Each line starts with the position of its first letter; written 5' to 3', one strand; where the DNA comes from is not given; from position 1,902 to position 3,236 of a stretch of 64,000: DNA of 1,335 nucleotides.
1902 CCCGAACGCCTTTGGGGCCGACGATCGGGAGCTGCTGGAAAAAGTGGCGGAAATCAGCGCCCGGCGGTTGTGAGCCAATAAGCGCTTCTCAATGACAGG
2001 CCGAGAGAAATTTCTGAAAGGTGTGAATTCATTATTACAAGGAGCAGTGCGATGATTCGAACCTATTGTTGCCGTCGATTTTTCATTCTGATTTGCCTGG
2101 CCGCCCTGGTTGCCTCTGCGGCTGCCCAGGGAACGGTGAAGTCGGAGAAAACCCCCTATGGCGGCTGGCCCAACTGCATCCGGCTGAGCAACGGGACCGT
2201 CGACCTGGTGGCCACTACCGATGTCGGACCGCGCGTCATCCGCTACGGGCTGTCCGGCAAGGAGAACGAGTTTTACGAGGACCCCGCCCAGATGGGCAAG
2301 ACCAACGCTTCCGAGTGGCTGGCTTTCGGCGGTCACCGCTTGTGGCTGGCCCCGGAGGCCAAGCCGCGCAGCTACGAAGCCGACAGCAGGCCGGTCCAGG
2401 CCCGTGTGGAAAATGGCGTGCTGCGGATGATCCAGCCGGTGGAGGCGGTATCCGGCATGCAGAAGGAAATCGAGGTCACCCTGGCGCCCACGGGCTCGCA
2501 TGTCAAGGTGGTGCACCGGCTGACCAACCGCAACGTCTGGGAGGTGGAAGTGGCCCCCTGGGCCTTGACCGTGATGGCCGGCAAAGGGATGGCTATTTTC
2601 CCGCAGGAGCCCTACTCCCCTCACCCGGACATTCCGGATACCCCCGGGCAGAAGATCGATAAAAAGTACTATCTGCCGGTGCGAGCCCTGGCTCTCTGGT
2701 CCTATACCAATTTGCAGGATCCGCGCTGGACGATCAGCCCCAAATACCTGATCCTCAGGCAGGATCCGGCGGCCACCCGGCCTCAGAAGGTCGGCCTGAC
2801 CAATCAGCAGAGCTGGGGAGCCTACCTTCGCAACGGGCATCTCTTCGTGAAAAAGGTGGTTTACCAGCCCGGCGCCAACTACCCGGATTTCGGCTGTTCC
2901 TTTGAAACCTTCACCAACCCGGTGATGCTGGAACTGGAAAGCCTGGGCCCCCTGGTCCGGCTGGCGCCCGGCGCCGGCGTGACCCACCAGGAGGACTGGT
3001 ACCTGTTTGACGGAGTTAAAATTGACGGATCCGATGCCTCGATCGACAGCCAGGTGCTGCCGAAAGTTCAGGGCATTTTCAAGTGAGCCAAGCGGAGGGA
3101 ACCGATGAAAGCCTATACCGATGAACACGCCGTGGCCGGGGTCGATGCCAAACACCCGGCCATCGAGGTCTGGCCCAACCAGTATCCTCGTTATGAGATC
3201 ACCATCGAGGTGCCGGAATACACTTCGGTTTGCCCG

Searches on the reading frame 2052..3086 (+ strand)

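Call 78: search_protein_families(library=pfam, proteins=[window:2052-3086:+], max_evalue=0.0001)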
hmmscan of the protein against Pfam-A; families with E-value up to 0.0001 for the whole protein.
window:2052-3086:+ (344 aa): 1 family
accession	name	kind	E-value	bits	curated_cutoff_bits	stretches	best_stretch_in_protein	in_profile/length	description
PF14315.11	DUF4380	-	2.6e-05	23.8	29.4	0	235-318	201-294/295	Domain of unknown function (DUF4380)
